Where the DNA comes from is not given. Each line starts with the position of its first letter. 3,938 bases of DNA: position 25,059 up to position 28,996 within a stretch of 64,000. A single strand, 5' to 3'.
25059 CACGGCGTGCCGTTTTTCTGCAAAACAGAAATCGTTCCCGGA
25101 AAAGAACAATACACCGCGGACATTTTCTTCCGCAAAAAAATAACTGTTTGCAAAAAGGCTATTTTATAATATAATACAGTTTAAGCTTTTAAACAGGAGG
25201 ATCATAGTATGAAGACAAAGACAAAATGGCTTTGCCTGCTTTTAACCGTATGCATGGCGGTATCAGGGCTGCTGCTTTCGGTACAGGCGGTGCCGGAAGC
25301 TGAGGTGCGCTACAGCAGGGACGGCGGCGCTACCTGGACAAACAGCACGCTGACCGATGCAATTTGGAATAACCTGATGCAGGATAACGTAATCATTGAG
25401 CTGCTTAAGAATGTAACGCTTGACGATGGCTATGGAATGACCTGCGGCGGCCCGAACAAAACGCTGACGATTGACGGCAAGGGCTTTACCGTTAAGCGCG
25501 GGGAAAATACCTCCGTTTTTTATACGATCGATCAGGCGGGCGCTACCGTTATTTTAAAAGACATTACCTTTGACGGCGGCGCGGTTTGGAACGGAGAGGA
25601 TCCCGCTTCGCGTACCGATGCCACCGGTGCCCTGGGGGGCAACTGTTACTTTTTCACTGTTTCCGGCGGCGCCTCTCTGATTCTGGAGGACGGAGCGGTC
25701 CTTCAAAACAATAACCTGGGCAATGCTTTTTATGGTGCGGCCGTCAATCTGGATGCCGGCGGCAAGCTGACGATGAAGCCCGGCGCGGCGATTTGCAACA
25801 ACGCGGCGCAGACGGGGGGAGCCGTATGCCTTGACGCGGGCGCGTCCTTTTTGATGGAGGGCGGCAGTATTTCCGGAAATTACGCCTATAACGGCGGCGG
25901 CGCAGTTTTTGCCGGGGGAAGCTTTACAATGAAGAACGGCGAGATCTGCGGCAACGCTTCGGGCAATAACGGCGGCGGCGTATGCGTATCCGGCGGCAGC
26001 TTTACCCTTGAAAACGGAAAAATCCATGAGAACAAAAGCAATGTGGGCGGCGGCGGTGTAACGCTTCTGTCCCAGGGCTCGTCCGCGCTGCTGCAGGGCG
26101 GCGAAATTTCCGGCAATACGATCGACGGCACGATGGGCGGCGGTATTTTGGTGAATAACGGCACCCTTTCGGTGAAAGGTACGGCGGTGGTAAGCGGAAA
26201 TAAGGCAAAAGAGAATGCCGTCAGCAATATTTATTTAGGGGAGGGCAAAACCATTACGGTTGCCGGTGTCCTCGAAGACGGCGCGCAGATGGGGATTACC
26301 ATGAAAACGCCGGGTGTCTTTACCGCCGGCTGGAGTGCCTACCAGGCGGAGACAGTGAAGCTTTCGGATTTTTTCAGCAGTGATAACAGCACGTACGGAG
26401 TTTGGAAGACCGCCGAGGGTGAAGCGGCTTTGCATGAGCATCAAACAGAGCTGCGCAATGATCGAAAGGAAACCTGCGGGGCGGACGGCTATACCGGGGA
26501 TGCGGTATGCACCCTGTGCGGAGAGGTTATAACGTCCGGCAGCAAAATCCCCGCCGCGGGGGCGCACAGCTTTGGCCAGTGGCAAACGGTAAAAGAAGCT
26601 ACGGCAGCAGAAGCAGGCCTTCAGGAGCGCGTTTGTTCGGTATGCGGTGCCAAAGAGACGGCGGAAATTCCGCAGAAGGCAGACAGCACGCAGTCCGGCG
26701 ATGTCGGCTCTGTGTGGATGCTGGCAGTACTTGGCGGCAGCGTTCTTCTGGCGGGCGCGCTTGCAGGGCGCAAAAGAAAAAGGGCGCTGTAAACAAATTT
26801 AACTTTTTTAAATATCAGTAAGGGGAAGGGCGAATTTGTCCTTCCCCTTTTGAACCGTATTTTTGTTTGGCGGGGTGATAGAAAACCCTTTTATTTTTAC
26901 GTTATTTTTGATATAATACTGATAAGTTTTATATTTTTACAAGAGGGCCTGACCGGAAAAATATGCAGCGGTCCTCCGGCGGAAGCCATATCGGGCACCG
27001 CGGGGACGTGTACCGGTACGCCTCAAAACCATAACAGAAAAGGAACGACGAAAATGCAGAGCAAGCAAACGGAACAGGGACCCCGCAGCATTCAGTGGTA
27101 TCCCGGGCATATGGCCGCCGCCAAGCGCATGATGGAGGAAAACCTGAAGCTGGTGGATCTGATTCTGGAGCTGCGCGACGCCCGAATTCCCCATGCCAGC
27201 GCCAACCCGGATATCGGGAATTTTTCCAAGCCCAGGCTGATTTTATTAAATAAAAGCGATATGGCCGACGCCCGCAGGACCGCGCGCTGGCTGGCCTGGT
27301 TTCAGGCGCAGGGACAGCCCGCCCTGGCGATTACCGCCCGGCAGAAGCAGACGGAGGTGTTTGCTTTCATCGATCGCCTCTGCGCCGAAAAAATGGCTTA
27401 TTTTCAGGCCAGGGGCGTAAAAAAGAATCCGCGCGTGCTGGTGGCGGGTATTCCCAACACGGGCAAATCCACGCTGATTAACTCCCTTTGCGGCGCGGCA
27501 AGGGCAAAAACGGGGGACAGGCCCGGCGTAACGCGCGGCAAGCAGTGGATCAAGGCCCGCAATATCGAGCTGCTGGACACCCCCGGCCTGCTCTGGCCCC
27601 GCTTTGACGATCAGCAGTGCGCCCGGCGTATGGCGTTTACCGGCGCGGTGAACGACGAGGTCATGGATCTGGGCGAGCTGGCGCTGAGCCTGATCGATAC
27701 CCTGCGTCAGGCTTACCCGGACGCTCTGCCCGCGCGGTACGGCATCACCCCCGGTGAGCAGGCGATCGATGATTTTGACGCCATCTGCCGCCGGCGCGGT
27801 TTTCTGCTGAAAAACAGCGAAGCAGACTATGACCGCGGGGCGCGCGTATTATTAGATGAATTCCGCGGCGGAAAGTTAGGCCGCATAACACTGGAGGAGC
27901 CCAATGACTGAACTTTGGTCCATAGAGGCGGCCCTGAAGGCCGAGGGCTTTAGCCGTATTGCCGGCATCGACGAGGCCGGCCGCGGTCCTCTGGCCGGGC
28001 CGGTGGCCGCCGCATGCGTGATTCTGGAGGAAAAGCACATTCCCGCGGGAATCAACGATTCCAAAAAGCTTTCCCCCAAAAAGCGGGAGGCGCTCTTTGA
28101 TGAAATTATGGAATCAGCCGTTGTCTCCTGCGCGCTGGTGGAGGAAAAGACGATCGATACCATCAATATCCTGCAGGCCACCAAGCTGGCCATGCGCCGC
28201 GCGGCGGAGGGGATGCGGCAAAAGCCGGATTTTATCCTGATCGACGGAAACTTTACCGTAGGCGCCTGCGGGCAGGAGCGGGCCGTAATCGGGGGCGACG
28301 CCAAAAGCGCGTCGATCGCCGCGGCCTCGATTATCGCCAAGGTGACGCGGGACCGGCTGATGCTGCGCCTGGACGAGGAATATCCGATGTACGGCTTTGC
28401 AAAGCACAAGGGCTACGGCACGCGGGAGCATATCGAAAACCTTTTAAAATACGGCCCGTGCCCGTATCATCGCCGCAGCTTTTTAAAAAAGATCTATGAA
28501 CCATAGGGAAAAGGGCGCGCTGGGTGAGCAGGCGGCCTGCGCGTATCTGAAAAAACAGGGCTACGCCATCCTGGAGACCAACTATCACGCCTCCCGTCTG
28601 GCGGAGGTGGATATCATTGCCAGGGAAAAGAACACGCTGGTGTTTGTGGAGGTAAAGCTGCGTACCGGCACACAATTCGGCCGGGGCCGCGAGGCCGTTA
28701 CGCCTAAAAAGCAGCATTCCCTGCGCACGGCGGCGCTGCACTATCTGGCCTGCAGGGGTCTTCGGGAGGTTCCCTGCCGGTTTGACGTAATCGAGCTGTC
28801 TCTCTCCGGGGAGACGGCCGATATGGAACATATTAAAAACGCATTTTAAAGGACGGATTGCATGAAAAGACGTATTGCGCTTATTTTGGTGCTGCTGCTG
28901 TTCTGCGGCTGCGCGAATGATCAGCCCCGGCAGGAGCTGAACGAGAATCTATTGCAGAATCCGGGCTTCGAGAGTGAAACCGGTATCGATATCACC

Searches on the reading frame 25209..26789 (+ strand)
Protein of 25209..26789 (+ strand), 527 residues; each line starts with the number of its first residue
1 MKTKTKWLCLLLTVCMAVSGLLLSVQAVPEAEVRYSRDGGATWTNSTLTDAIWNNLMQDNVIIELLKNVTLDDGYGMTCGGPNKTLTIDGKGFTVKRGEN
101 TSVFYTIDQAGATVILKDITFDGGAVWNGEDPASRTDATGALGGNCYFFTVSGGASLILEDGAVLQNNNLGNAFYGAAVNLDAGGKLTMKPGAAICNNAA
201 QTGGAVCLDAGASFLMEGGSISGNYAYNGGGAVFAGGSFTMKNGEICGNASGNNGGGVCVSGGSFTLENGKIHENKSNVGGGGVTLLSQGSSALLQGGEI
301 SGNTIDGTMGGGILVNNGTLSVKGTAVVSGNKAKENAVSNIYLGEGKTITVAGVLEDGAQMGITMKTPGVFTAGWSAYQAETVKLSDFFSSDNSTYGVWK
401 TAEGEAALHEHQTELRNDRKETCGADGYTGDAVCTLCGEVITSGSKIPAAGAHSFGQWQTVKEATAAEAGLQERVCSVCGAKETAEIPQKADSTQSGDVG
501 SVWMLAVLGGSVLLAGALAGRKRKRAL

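Call 12: search_protein_families(library=pfam, proteins=[window:25209-26789:+], max_evalue=0.001)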
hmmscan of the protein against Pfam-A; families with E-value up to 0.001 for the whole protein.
window:25209-26789:+ (527 aa): 0 families

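Call 31: search_protein_families(library=pfam, proteins=[window:25209-26789:+], max_evalue=0.01)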
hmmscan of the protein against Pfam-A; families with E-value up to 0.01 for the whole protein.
window:25209-26789:+ (527 aa): 2 families
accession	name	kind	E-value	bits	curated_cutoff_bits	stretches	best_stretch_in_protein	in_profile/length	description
PF02012.26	BNR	-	0.0024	18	27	0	35-44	2-11/12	BNR/Asp-box repeat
PF08271.17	Zn_Ribbon_TF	-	0.0088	16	29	0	429-442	17-30/43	TFIIB zinc-binding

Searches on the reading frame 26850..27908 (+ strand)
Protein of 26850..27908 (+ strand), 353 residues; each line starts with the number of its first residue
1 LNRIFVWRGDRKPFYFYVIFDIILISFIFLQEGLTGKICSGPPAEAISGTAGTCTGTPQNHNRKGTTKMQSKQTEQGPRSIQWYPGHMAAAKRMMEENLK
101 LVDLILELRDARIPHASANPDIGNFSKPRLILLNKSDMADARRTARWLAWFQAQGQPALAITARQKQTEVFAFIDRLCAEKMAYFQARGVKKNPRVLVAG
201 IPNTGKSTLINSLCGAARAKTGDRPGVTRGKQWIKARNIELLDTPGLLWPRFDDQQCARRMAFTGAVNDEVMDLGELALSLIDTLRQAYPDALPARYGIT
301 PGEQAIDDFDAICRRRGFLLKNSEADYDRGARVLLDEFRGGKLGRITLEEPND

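Call 12: search_protein_families(library=pfam, proteins=[window:26850-27908:+], max_evalue=0.001)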
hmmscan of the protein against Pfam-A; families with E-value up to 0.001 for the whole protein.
window:26850-27908:+ (353 aa): 3 families
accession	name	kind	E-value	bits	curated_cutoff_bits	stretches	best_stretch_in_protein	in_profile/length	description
PF01926.29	MMR_HSR1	-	5.8e-17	62.3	21.9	1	195-255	1-63/113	50S ribosome-binding GTPase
PF02421.24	FeoB_N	-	1.4e-08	34.8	27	1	196-260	3-72/156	Ferrous iron transport protein B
PF03193.22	RsgA_GTPase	-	0.00016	22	30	0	130-246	57-167/174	RsgA GTPase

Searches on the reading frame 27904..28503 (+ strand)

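Call 12: search_protein_families(library=pfam, proteins=[window:27904-28503:+], max_evalue=0.001)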
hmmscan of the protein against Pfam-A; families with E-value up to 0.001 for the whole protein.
window:27904-28503:+ (200 aa): 1 family
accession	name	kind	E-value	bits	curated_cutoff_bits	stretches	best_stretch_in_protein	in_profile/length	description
PF01351.25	RNase_HII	-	2.1e-44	152.3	25.8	1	20-194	1-197/199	Ribonuclease HII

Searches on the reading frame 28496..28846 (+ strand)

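Call 12: search_protein_families(library=pfam, proteins=[window:28496-28846:+], max_evalue=0.001)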
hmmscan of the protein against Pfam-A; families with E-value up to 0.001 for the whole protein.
window:28496-28846:+ (117 aa): 3 families
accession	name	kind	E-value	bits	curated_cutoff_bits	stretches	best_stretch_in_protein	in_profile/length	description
PF02021.23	UPF0102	-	3.6e-29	101.4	23.6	1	10-100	1-79/80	Uncharacterised protein family UPF0102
PF08378.17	NERD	-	5.6e-08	33.7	22.1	1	6-71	1-81/111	Nuclease-related domain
PF13635.12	DUF4143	-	0.00019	21.6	28.1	1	2-55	102-159/160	Domain of unknown function (DUF4143)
